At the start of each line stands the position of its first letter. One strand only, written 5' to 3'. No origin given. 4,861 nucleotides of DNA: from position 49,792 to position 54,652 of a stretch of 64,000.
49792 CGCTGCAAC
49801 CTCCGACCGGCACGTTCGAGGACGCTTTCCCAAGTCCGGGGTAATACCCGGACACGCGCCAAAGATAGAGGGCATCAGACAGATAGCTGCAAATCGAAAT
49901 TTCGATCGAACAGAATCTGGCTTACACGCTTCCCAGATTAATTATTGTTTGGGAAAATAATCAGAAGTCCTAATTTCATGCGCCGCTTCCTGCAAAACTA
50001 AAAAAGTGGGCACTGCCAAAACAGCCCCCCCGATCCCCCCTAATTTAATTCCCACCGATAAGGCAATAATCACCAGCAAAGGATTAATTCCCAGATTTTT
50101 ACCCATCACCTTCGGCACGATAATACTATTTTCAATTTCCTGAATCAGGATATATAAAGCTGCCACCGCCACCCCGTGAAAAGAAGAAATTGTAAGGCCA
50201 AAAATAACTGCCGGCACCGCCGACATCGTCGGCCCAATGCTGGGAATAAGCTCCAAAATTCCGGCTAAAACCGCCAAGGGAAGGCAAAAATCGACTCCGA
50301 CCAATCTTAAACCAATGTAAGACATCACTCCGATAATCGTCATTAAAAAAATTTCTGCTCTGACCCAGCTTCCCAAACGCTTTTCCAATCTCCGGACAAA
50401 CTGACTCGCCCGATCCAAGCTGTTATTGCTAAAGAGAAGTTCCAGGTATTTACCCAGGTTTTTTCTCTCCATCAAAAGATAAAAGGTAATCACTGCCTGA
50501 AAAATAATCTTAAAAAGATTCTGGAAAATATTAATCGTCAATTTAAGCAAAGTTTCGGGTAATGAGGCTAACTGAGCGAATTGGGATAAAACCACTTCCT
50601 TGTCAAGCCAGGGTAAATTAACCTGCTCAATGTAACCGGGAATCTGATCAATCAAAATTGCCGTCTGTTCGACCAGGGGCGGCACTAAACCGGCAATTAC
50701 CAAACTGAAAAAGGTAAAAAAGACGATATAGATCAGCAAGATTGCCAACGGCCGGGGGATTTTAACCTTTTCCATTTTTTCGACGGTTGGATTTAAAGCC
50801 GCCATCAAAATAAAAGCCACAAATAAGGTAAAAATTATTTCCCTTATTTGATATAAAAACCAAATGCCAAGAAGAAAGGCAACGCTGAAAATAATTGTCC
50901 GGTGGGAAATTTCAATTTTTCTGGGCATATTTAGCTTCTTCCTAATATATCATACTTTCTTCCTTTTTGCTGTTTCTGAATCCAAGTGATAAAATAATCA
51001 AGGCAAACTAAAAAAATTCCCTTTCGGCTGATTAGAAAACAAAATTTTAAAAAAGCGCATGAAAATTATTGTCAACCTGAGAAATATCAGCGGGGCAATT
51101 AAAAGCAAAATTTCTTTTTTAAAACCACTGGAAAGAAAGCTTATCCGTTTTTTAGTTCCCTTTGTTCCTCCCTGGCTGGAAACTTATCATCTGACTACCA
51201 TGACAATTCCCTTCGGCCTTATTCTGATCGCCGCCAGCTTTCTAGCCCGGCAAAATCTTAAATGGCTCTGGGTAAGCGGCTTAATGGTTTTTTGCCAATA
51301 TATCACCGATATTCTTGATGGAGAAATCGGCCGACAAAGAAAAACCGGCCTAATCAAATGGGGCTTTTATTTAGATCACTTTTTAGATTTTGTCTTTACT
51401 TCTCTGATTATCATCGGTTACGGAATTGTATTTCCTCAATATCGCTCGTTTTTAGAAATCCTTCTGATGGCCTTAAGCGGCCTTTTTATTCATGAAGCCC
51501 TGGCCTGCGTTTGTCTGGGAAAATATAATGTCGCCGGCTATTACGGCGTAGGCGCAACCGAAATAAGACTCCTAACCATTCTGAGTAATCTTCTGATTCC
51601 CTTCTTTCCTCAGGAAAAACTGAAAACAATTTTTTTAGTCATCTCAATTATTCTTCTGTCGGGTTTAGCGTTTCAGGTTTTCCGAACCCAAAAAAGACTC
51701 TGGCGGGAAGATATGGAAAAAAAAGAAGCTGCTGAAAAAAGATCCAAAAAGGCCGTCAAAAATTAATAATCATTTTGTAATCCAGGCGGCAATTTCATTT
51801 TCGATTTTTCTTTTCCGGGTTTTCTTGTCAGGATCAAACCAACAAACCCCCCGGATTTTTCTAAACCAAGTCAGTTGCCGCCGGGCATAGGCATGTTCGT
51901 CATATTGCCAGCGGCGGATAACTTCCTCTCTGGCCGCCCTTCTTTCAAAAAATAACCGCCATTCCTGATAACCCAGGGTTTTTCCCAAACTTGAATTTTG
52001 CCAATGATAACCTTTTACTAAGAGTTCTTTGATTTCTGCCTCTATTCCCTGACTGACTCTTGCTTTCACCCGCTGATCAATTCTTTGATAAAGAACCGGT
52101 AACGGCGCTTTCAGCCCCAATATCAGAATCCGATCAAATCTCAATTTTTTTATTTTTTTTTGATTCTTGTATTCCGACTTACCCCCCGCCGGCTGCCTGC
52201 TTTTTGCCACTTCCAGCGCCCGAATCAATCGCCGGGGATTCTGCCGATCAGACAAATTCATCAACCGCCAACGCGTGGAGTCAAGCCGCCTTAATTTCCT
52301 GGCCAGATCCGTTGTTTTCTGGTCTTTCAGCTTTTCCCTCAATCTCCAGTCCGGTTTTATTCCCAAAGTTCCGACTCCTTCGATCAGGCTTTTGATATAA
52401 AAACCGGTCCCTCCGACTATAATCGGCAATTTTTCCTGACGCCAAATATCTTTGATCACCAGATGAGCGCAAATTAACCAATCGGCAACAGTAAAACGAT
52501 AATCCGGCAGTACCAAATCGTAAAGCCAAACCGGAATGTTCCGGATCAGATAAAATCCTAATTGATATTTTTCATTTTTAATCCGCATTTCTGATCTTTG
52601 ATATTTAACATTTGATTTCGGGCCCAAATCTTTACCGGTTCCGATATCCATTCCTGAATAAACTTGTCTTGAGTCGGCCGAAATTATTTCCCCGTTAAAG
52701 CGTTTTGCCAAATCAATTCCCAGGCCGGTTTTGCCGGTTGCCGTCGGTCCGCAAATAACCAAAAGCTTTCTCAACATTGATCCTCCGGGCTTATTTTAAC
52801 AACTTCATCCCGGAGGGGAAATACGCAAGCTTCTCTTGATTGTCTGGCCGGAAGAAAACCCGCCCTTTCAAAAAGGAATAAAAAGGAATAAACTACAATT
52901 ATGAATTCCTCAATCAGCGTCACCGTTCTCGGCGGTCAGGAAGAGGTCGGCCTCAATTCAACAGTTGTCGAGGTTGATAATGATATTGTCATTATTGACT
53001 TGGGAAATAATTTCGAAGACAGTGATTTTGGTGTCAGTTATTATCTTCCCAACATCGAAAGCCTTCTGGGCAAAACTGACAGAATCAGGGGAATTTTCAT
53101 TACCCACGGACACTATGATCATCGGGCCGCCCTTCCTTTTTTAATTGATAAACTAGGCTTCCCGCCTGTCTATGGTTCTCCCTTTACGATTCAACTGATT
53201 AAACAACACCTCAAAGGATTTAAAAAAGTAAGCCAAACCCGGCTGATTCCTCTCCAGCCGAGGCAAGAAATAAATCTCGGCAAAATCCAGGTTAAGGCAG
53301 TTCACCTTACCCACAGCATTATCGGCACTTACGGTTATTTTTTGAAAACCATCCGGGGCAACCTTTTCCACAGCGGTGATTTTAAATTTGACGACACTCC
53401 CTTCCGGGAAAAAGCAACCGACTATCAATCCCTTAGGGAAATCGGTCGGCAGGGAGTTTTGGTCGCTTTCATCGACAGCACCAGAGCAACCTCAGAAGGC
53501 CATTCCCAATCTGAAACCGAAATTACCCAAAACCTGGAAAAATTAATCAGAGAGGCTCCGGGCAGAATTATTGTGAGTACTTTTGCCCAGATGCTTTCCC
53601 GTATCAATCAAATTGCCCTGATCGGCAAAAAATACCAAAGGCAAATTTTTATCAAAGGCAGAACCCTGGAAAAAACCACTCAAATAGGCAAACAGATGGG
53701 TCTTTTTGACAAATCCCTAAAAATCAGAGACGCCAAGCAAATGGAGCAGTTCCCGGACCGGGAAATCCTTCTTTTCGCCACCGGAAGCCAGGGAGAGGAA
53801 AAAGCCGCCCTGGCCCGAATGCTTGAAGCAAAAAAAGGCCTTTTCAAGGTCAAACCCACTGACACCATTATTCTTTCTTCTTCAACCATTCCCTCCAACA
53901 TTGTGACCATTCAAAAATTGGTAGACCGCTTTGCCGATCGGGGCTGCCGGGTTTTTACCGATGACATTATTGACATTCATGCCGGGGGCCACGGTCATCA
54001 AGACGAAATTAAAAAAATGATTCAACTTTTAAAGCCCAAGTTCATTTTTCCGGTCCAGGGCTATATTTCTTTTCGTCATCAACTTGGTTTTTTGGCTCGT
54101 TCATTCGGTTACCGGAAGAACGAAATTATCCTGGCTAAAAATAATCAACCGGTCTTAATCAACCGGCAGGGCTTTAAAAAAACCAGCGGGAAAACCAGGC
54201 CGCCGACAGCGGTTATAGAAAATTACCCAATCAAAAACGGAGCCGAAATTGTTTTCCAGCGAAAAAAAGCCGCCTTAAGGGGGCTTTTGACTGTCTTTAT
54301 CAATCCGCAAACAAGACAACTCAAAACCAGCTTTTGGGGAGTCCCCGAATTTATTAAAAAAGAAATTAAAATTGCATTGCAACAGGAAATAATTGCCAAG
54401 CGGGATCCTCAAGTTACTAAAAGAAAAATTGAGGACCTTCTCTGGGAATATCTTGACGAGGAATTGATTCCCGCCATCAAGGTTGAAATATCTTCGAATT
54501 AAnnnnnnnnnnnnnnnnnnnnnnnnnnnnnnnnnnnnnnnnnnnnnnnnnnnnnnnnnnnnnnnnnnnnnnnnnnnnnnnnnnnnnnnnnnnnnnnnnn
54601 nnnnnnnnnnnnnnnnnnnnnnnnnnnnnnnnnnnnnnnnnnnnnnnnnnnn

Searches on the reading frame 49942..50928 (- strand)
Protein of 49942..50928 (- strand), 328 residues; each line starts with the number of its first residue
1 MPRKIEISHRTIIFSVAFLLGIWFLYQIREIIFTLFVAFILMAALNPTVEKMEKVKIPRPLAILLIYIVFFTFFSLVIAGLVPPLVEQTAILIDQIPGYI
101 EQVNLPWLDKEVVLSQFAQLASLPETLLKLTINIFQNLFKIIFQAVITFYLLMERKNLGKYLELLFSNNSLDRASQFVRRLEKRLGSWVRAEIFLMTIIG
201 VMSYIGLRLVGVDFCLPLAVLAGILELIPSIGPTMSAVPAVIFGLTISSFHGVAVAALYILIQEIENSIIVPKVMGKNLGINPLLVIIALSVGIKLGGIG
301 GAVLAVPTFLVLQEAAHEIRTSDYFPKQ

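Call 61: search_protein_families(library=pfam, proteins=[window:49942-50928:-], max_evalue=0.0001)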
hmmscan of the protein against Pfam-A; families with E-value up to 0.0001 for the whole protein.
window:49942-50928:- (328 aa): 1 family
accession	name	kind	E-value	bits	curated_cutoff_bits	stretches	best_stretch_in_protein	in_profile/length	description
PF01594.21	AI-2E_transport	-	1.9e-57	195.3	34.3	1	12-319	2-326/327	AI-2E family transporter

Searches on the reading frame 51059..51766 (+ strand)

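Call 61: search_protein_families(library=pfam, proteins=[window:51059-51766:+], max_evalue=0.0001)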
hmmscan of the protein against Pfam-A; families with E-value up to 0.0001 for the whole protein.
window:51059-51766:+ (235 aa): 1 family
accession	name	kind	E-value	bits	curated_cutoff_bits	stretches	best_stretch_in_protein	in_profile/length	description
PF01066.26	CDP-OH_P_transf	-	6.7e-08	33.5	22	1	46-200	8-133/152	CDP-alcohol phosphatidyltransferase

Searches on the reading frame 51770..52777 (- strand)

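Call 61: search_protein_families(library=pfam, proteins=[window:51770-52777:-], max_evalue=0.0001)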
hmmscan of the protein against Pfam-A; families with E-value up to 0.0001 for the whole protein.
window:51770-52777:- (335 aa): 2 families
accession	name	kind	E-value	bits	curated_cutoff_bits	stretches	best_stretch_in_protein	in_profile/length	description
PF01715.23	IPPT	-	1.1e-50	173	23.6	1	38-307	1-242/243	IPP transferase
PF01745.22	IPT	-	1.4e-05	25.1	20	1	5-50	3-48/233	Isopentenyl transferase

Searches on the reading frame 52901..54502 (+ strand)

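Call 61: search_protein_families(library=pfam, proteins=[window:52901-54502:+], max_evalue=0.0001)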
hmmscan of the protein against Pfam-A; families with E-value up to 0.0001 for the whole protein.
window:52901-54502:+ (533 aa): 4 families
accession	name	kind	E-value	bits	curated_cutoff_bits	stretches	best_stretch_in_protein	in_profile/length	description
PF22505.1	RNase_J_b_CASP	-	6.5e-31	107.2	27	1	221-343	2-125/126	Ribonuclease J, beta-CASP domain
PF12706.13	Lactamase_B_2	-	1.5e-11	44.7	27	1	58-165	27-148/200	Beta-lactamase superfamily domain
PF00753.33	Lactamase_B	-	1.4e-08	35.4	22.7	1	19-132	7-122/196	Metallo-beta-lactamase superfamily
PF07521.17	RMMBL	-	3.5e-06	27.4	21.6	0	356-387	8-40/63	Zn-dependent metallo-hydrolase RNA specificity domain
